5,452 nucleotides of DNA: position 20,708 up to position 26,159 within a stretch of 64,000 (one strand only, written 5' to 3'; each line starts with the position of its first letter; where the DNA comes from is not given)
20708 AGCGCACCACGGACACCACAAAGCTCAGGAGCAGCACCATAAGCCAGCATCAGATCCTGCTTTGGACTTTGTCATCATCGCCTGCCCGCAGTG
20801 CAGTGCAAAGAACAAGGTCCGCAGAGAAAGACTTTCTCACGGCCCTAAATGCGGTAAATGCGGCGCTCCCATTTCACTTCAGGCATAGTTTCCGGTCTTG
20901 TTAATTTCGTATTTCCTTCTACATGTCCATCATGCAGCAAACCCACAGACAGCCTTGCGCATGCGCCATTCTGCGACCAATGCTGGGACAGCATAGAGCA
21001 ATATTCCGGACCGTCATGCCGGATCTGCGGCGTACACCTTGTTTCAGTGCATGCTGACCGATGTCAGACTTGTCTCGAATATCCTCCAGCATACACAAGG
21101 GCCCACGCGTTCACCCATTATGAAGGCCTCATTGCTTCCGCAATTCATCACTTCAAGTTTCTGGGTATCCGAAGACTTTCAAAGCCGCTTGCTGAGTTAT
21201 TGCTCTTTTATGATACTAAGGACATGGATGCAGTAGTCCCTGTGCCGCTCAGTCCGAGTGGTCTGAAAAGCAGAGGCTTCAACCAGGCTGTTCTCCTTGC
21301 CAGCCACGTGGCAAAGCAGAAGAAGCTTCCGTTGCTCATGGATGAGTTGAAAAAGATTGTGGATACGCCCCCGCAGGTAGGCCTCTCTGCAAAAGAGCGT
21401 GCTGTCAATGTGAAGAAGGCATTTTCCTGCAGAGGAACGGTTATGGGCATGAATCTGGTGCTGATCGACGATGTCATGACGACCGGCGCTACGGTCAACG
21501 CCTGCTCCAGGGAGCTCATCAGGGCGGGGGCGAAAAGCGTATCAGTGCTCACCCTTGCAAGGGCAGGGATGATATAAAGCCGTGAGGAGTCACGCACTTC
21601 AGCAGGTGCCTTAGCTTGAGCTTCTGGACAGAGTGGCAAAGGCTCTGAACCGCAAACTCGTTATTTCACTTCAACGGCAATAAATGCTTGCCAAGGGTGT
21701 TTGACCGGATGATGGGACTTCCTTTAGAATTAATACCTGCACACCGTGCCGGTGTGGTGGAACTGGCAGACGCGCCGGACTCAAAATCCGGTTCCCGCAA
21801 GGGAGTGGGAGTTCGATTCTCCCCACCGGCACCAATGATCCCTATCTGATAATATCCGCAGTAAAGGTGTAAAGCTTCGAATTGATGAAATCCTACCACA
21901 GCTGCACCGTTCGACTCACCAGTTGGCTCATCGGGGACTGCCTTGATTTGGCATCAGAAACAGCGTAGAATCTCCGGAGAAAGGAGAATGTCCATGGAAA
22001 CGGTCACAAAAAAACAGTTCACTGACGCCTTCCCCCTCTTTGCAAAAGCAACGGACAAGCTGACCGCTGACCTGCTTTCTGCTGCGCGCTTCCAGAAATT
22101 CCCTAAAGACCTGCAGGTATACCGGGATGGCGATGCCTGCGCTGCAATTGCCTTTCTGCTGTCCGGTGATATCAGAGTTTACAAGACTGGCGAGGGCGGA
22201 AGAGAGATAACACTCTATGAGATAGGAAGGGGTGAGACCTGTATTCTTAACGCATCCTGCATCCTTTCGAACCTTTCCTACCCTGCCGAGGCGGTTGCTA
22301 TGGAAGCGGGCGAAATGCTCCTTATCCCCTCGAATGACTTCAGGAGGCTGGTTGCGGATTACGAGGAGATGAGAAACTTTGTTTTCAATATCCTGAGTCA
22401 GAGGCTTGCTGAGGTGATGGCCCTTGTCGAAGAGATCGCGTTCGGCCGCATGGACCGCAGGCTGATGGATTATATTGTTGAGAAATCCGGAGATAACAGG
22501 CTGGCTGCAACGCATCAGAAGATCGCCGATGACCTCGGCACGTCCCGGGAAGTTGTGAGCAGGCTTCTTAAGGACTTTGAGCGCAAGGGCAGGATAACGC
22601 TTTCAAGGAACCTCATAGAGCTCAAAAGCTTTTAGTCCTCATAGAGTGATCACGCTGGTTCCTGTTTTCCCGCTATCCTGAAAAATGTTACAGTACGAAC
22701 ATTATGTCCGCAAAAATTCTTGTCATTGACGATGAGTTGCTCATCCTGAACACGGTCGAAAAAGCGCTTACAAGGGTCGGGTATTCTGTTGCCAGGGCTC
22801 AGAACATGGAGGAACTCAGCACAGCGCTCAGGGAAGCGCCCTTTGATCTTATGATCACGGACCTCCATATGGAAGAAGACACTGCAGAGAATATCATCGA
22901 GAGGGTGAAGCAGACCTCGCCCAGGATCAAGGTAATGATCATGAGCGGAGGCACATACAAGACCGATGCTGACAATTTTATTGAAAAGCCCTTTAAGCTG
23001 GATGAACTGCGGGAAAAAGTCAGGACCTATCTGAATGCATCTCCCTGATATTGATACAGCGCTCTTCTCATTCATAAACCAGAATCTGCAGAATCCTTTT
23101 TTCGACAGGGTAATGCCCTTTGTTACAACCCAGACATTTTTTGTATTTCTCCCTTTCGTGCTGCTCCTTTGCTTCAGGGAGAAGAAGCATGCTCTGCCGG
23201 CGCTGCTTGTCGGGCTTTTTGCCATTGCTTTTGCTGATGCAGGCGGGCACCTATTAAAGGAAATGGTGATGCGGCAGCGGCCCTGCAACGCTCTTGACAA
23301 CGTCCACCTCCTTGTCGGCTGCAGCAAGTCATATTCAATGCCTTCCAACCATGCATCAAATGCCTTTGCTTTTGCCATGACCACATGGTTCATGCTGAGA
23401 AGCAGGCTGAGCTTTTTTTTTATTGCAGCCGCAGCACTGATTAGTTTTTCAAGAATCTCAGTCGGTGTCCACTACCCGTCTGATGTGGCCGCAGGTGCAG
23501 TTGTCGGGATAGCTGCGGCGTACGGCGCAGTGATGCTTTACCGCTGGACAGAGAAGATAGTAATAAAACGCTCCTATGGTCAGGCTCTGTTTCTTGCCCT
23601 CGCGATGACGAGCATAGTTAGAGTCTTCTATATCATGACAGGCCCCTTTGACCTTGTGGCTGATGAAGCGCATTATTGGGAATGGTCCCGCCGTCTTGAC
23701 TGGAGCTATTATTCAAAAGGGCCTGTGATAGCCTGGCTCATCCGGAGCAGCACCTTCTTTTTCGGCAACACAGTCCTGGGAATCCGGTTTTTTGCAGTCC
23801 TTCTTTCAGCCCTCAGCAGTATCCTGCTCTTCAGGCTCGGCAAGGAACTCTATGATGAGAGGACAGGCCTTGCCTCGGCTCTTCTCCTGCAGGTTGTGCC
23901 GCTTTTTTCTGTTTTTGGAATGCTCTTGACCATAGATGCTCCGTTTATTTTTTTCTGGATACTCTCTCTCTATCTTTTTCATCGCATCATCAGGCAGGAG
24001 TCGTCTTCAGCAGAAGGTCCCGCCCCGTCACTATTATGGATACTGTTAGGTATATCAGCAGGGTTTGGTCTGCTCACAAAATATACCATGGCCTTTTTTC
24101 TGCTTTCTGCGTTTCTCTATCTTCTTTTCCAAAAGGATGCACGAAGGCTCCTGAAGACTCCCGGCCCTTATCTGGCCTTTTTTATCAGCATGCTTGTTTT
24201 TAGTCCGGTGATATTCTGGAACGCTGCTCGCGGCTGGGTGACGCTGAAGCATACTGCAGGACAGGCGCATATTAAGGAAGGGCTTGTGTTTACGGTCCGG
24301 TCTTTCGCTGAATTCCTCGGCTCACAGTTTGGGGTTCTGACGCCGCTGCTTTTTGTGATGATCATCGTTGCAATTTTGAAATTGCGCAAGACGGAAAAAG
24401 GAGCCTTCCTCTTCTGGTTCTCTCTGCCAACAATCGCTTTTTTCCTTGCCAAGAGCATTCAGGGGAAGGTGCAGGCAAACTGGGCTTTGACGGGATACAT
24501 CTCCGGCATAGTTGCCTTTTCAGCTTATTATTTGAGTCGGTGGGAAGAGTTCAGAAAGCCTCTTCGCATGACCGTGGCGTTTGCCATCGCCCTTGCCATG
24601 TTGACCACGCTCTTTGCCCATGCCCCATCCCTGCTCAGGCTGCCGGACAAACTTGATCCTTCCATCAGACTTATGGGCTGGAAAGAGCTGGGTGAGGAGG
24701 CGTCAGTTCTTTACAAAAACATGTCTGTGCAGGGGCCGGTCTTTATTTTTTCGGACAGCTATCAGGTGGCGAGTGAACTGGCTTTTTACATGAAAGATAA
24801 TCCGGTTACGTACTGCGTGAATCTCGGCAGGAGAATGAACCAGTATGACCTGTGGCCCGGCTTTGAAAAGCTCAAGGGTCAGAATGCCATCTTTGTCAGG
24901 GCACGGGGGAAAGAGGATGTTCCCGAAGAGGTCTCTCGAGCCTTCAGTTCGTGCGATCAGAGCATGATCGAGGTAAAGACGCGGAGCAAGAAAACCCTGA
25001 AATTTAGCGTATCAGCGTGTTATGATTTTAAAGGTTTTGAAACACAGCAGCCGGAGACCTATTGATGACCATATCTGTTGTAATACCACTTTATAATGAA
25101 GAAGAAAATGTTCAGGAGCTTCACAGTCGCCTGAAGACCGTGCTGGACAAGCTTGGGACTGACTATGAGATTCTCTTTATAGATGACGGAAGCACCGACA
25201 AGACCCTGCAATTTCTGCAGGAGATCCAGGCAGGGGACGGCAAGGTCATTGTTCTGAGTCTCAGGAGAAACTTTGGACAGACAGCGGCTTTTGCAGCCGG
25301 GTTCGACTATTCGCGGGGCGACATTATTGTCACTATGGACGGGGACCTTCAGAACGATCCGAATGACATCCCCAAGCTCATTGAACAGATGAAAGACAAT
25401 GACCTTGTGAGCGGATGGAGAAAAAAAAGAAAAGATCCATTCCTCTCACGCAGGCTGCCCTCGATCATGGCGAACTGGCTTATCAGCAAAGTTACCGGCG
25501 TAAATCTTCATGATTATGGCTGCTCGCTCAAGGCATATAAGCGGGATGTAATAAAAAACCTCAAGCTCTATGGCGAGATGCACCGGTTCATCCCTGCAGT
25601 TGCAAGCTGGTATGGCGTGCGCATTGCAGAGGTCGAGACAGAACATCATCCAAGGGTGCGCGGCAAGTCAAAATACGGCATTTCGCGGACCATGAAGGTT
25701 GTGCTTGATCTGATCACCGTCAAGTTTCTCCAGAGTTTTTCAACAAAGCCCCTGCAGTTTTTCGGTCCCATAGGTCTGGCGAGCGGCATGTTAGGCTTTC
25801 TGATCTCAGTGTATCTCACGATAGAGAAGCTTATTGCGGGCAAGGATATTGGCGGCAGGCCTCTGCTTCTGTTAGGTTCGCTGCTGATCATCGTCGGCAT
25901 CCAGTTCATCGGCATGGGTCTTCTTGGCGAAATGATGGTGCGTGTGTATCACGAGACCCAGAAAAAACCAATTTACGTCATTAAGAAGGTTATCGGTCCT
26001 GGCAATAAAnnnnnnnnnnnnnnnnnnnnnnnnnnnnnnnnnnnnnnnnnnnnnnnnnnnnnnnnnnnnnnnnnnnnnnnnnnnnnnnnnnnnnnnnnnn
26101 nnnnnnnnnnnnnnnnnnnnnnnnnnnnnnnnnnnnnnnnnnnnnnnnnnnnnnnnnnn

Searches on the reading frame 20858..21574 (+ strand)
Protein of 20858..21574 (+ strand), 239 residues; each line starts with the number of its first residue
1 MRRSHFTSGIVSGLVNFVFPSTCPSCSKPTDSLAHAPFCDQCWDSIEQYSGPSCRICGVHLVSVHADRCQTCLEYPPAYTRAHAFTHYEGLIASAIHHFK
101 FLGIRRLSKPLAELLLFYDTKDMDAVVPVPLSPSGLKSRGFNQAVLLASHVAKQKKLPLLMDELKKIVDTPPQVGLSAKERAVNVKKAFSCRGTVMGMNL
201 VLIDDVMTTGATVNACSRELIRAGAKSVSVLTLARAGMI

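Call 56: search_protein_families(library=pfam, proteins=[window:20858-21574:+], max_evalue=0.0001)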
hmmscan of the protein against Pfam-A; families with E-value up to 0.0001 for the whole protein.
window:20858-21574:+ (239 aa): 2 families
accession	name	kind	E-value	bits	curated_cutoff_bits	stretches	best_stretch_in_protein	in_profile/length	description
PF18912.6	DZR_2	-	2.4e-10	40.5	27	1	14-73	1-56/56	Double zinc ribbon domain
PF00156.33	Pribosyltran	-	1.2e-06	28.4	26.3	1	144-235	40-125/158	Phosphoribosyl transferase domain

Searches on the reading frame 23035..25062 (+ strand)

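Call 56: search_protein_families(library=pfam, proteins=[window:23035-25062:+], max_evalue=0.0001)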
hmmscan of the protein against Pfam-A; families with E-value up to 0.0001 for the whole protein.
window:23035-25062:+ (676 aa): 4 families
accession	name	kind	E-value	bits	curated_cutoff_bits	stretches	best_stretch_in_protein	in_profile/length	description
PF13231.12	PMT_2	-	4.3e-39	134.7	26.1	1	228-395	2-160/160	Dolichyl-phosphate-mannose-protein mannosyltransferase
PF01569.27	PAP2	-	8e-22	77.8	27.2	1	60-170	5-126/130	PAP2 superfamily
PF02366.24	PMT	-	1.6e-12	47.9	22.7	1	235-396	67-234/245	Dolichyl-phosphate-mannose-protein mannosyltransferase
PF14378.12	PAP2_3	-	8.8e-10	39.1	27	1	98-163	123-189/190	PAP2 superfamily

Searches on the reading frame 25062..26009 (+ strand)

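Call 57: search_protein_families(library=pfam, proteins=[window:25062-26009:+], max_evalue=0.0001)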
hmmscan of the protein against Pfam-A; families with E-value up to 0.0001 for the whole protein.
window:25062-26009:+ (316 aa): 2 families
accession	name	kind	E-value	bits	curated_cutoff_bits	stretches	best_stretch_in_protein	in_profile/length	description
PF00535.33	Glycos_transf_2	-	7.9e-36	123.9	23.3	1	5-166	1-166/168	Glycosyl transferase family 2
PF10111.15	Glyco_tranf_2_2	-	1.1e-10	41.9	27.3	1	5-106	1-102/276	Glycosyltransferase like family 2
